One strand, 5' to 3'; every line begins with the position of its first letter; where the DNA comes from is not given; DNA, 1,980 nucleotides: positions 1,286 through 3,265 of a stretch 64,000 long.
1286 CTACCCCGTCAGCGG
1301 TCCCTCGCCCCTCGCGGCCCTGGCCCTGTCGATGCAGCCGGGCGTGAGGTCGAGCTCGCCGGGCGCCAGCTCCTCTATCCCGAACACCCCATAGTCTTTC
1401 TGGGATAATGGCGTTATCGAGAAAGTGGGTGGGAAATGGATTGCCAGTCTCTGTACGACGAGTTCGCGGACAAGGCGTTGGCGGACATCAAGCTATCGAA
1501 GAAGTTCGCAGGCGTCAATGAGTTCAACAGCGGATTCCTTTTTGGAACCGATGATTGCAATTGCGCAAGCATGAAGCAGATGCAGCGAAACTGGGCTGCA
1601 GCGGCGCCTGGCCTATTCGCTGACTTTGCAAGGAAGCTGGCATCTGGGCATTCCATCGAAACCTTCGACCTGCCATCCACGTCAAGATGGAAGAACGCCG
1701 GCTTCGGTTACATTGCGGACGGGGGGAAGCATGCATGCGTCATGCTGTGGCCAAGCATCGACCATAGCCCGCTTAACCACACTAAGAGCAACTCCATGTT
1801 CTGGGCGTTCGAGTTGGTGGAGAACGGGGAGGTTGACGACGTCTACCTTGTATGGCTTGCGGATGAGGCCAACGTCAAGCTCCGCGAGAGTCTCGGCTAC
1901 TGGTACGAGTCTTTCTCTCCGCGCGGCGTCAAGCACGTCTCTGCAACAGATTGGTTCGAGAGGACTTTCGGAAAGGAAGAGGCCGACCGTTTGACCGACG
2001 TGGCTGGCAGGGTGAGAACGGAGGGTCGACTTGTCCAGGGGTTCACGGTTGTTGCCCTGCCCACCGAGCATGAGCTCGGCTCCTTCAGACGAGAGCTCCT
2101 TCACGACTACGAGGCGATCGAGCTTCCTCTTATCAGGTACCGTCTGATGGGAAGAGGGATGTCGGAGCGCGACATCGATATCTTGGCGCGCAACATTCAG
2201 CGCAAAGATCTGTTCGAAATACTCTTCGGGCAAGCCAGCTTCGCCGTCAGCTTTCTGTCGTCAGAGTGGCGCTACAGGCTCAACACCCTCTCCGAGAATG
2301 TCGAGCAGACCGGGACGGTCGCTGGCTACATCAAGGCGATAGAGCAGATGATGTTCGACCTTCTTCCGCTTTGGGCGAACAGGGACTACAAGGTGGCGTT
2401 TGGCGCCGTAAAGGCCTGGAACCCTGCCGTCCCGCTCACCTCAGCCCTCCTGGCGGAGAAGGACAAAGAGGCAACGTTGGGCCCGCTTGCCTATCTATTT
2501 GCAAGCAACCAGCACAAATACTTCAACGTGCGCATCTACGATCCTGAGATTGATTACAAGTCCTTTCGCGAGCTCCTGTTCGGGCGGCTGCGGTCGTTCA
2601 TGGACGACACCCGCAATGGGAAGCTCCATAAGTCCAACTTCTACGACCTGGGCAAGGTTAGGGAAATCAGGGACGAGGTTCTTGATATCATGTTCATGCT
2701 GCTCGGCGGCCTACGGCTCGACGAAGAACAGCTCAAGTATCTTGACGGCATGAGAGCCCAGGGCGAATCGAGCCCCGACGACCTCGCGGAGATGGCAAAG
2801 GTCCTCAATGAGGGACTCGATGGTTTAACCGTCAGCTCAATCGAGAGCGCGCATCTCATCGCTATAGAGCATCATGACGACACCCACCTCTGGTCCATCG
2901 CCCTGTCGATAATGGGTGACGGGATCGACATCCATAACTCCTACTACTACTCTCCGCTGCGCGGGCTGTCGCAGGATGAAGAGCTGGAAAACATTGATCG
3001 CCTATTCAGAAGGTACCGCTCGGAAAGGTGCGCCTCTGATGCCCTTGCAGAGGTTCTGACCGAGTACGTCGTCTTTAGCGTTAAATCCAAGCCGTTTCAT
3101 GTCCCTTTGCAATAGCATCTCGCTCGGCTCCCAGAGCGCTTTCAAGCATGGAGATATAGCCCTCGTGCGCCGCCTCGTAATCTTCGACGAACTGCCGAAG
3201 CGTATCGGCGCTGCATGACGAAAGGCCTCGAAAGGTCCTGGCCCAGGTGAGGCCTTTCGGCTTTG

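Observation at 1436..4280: Convergently overlapping gene pair: 559-aa protein with HEPN-type RNxxxH motif + WYL regulator, a candidate uncharacterised defence/abortive-infection module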

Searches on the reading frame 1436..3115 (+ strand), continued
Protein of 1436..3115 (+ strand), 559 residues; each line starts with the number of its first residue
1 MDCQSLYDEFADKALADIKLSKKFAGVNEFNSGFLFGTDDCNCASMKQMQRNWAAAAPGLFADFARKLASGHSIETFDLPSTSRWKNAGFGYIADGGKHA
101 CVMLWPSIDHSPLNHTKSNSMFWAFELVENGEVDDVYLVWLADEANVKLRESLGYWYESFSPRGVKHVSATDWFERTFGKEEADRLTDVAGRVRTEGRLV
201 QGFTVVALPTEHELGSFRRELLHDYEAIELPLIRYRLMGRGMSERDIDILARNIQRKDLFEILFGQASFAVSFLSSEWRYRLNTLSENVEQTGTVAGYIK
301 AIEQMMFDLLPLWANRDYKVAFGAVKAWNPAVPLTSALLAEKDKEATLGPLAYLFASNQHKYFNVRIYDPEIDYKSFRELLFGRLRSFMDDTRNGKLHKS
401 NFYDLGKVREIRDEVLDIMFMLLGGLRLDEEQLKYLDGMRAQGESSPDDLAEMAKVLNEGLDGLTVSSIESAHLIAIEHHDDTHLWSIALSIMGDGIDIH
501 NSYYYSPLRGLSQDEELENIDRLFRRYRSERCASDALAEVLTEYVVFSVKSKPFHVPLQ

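Call 87: search_dna_similar(query=window:1436-3112:+, collection=plasmids, mode=protein, max_evalue=0.001, max_rows=15)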
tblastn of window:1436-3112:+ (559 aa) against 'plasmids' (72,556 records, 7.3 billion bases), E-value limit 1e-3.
No match.

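Call 88: search_dna_similar(query=window:1436-3112:+, collection=phages, mode=protein, max_evalue=0.001, max_rows=15)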
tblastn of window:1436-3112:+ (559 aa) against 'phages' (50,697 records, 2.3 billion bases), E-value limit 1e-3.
Records with a match: 7; places in all: 7; records where one place covers at least 80% of the query: 0.
Best place of each record, by identity: <60% 7.
By first word of the organism name: Streptococcus 7.
By host as written in the record: Streptococcus suis 2; Streptococcus suis SC05017 1; Streptococcus suis SC070807 1; Streptococcus suis ZKB4 1; Streptococcus parauberis SP-llh 1; Streptococcus uberis 6780 1.
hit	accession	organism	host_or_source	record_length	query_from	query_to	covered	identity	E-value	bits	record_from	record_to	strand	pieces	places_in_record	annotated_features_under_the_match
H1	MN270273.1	Streptococcus phage phi-SsuSC05017_rum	Streptococcus suis SC05017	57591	165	436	49%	25.4%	1e-9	67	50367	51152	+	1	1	hypothetical protein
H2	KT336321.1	Streptococcus phage phiSC070807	Streptococcus suis SC070807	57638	165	436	49%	25.4%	1e-9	67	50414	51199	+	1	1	hypothetical protein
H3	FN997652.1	Streptococcus phage phi-SsUD.1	Streptococcus suis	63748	165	436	49%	25.4%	1e-9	67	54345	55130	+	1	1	hypothetical protein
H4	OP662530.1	Streptococcus phage YS162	Streptococcus suis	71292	165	436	49%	25.4%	1e-9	67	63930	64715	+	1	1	hypothetical protein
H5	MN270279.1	Streptococcus phage phi-SsuZKB4_rum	Streptococcus suis ZKB4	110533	165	436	49%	25.4%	1e-9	67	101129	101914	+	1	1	hypothetical protein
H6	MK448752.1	Streptococcus phage Javan405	Streptococcus parauberis SP-llh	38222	165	436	49%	25.4%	1e-9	67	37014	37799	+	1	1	hypothetical protein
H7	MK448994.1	Streptococcus phage Javan618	Streptococcus uberis 6780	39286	165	436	49%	25.4%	1e-9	67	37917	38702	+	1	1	hypothetical protein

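Call 89: get_annotated_region(hit=H6, flank=5000)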
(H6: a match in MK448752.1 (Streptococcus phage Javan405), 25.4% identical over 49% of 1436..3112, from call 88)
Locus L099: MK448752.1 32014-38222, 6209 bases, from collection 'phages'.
description: Streptococcus phage Javan405, complete genome.
organism: Streptococcus phage Javan405 (NCBI taxid 2548151)
taxonomy: Viruses; Duplodnaviria; Heunggongvirae; Uroviricota; Caudoviricetes
host: Streptococcus parauberis SP-llh; source: -; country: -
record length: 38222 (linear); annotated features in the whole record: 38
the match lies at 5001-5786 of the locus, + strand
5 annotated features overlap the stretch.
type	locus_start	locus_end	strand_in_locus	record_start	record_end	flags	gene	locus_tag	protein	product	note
CDS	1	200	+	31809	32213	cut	-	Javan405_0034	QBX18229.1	holin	-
CDS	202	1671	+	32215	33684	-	-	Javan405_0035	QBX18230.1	cell wall hydrolase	-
CDS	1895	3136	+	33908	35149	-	-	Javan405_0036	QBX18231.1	recombinase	-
CDS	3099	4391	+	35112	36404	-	-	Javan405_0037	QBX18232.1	site-specific recombinase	-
CDS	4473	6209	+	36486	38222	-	-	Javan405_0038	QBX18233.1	hypothetical protein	-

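Call 90: get_annotated_region(hit=H1, flank=5000)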
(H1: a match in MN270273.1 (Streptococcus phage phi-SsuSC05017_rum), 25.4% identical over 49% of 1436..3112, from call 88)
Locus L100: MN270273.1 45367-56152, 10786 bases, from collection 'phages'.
description: Streptococcus phage phi-SsuSC05017_rum, complete genome.
organism: Streptococcus phage phi-SsuSC05017_rum (NCBI taxid 2664403)
taxonomy: Viruses; Duplodnaviria; Heunggongvirae; Uroviricota; Caudoviricetes
host: Streptococcus suis SC05017; source: pig; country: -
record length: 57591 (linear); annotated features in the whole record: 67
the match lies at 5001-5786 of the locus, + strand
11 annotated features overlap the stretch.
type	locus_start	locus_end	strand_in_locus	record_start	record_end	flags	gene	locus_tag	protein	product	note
CDS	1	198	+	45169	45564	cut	-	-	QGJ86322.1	holin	-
CDS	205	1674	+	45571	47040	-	-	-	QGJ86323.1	cell wall hydrolase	-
CDS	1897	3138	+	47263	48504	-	-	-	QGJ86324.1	integrase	-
CDS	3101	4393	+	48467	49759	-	-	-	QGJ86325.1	site-specific recombinase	-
CDS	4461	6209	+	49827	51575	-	-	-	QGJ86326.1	hypothetical protein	-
CDS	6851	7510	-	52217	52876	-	-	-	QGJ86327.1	hypothetical protein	-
CDS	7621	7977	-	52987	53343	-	-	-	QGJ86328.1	hypothetical protein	-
CDS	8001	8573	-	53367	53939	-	-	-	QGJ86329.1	DeoR family transcriptional regulator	-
CDS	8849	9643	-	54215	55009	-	-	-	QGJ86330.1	aminoglycoside 3'-phosphotransferase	-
CDS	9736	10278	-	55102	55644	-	-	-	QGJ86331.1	streptothricin acetyltransferase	-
CDS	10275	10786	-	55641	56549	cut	-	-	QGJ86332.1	aminoglycoside 6-nucleotidyltransferase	-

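Call 91: search_protein_families(library=phrogs, proteins=[window:1436-3112:+, L099:4473-6206:+, L023:5472-6491:+, P0024, P0027], max_evalue=0.001)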
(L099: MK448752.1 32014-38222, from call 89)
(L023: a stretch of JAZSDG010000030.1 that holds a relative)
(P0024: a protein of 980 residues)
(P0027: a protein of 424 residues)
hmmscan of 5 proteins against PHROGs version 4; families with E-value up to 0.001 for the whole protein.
window:1436-3112:+ (559 aa): 0 families

L099:4473-6206:+ (578 aa): 0 families

L023:5472-6491:+ (340 aa): 0 families

P0024 (980 aa): 0 families

P0027 (424 aa): 0 families

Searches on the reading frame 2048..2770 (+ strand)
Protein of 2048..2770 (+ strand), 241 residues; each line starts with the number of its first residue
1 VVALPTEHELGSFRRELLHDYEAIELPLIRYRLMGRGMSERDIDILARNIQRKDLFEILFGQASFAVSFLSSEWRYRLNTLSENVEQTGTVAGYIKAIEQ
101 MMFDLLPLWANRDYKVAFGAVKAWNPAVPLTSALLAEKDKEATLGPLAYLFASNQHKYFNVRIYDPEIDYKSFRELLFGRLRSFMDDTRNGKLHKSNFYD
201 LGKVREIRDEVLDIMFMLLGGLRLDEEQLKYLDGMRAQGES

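Call 49: predict_structure(alignment_id=A4)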
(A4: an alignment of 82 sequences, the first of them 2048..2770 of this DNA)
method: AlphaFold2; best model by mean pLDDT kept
length: 241 residues; sequences in the alignment: 82
mean_pLDDT: 94.3   pTM: 0.92
mean pLDDT of the five models: 94.3, 93.5, 93.0, 93.0, 92.7
residues with pLDDT >= 90: 209; 70-90: 27; 50-70: 4; < 50: 1
segments of 3 or more residues with pLDDT < 50: none
pLDDT, mean of each block of 10 residues (from residue 1): 84 95 97 98 98 94 97 95 91 98 98 93 88 97 96 96 98 98 94 86 96 98 98 87 43
secondary structure, 60 per line:
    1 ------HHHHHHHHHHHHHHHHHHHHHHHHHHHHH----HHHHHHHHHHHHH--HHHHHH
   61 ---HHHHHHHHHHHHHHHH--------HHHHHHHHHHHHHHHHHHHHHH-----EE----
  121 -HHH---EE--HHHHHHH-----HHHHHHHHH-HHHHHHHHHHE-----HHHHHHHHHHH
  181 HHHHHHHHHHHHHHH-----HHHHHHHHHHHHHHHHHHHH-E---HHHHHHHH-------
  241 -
elements in order: H7-35 H40-52 H55-60 H64-79 H88-109 H132-138 H144-152 H154-163 H170-195 H201-220 H226-233

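Call 51: fold_search(model_id=the predicted structure, library=pdb)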
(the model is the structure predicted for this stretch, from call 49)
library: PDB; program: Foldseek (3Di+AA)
matches with E <= 10: 292; with E <= 0.001: 0
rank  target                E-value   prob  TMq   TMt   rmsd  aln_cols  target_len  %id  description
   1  5yjc_A                3.7e-01  0.16  0.25  0.24  15.9       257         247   14  Structural insights into the CRISPR-Cas-associated ribonuclease activity of Staphylococcus epidermidis Csm6 (released 2018-10-17)
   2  3aq0_D                3.9e-01  0.08  0.16  0.13  19.3       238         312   14  Ligand-bound form of Arabidopsis medium/long-chain length prenyl pyrophosphate synthase (surface polar residue mutant) (released 2011-01-19)
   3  6tug_G                4.5e-01  0.21  0.28  0.19  17.1       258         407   10  Enterococcus italicus Csm6 bound to cyclic hexa-2'-fluoro-hexa-dAMP (released 2020-02-26)
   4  3aq0_F                5.0e-01  0.06  0.16  0.14  19.5       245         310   15  Ligand-bound form of Arabidopsis medium/long-chain length prenyl pyrophosphate synthase (surface polar residue mutant) (released 2011-01-19)
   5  6tug_E                5.5e-01  0.20  0.29  0.19  17.0       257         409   12  Enterococcus italicus Csm6 bound to cyclic hexa-2'-fluoro-hexa-dAMP (released 2020-02-26)
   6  1t33_A                5.8e-01  0.07  0.17  0.18  21.6       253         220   14  Structural Genomics, The crystal structure of a putative transcriptional repressor (TetR/AcrR family) from Salmonella  (released 2004-08-03)
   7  8wu1_R                6.7e-01  0.12  0.24  0.22  18.1       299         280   11  Cryo-EM structure of CB1-beta-arrestin1 complex (released 2024-03-20)
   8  1r1k_D                7.1e-01  0.06  0.17  0.17  19.1       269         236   14  Crystal structure of the ligand-binding domains of the heterodimer EcR/USP bound to ponasterone A (released 2003-11-18)
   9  6tug_A                7.8e-01  0.18  0.30  0.20  16.4       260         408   12  Enterococcus italicus Csm6 bound to cyclic hexa-2'-fluoro-hexa-dAMP (released 2020-02-26)
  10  4dzu_A                7.8e-01  0.11  0.20  0.24  16.5       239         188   11  Complex of 3-alpha bound to gp41-5 (released 2012-05-02)
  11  9avl_R                9.1e-01  0.18  0.31  0.13  14.9       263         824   10  Structure of human calcium-sensing receptor in complex with Gi3 protein in nanodiscs (released 2024-04-17)
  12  5aph_A                9.1e-01  0.08  0.19  0.18  17.1       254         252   11  Ligand complex of RORg LBD (released 2015-11-25)
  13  5cm8_A                1.0e+00  0.06  0.20  0.15  16.7       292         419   17  Structural Basis for the Selectivity of Guanine Nucleotide Exchange Factors for the small G-protein Ral (released 2016-01-13)
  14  5nti_A                1.2e+00  0.07  0.19  0.18  17.1       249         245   11  Structural states of RORgt: X-ray elucidation of molecular mechanisms and binding interactions for natural and synthet (released 2017-06-21)
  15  8szi_A                1.3e+00  0.10  0.27  0.12  15.4       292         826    9  Cryo-EM structure of PAM-free human calcium-sensing receptor CaSR-Gi complex in lipid nanodiscs (released 2024-02-07)
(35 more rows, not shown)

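Call 55: search_solved_structures(query=A4, max_evalue=10, show_alignments=3)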
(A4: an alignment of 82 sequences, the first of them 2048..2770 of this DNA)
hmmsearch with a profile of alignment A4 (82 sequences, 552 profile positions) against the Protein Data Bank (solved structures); distinct sequences matched with E-value up to 10: 1.
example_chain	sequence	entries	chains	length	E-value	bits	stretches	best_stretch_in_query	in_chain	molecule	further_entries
9vvc_A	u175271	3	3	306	2.4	10.2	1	301-324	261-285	3C-like proteinase nsp5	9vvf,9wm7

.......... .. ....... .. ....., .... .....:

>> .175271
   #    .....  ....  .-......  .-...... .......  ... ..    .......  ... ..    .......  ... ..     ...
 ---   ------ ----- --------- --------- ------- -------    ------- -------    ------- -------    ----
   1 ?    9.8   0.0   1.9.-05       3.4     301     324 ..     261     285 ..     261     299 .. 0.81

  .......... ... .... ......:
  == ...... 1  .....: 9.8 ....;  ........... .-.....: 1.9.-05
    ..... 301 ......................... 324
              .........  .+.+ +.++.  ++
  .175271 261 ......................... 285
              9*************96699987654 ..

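Call 56: fold_search(model_id=the predicted structure, library=viral)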
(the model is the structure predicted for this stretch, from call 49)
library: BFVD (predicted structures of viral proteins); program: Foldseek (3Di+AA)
matches with E <= 10: 237; with E <= 0.001: 0
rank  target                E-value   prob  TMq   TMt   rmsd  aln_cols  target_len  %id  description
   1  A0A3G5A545            2.3e-01  0.14  0.20  0.18  13.7       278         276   12  Uncharacterized protein [Homavirus sp.]
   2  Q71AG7                4.4e-01  0.16  0.22  0.29  17.7       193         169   18  PKIP [Mamestra configurata nucleopolyhedrovirus]
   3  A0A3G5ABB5            5.6e-01  0.07  0.18  0.17  18.1       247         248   13  Uncharacterized protein [Hyperionvirus sp.]
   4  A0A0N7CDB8            6.2e-01  0.06  0.14  0.09  18.3       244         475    9  Uncharacterized protein [Salmonella phage 38]
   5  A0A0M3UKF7            6.9e-01  0.10  0.22  0.21  13.5       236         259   13  Uncharacterized protein [Mycobacterium phage Archie]
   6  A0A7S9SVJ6            7.2e-01  0.08  0.22  0.24  20.3       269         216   11  (no name in the UniProt tables at hand)
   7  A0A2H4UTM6            8.0e-01  0.04  0.14  0.15  20.4       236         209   12  Uncharacterized protein [Bodo saltans virus]
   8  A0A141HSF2            8.9e-01  0.10  0.22  0.26  18.7       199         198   12  (no name in the UniProt tables at hand)
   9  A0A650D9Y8            9.3e-01  0.06  0.18  0.19  19.5       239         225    8  (no name in the UniProt tables at hand)
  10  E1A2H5                1.1e+00  0.08  0.19  0.25  15.9       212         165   13  Uncharacterized protein [Aeromonas phage phiAS5]
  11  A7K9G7                1.3e+00  0.05  0.19  0.16  23.4       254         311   10  Uncharacterized protein Z557R [Chlorovirus heliozoae]
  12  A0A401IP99            1.3e+00  0.05  0.17  0.09  15.6       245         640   13  Wsv271-like protein [Marsupenaeus japonicus endogenous nimavirus]
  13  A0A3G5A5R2            1.3e+00  0.06  0.17  0.20  13.5       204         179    7  Uncharacterized protein [Hyperionvirus sp.]
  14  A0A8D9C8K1            1.3e+00  0.06  0.17  0.19  18.0       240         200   11  Uncharacterized protein [uncultured marine phage]
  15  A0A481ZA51            1.4e+00  0.04  0.14  0.16  18.0       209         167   13  Uncharacterized protein [Pithovirus LCPAC401]
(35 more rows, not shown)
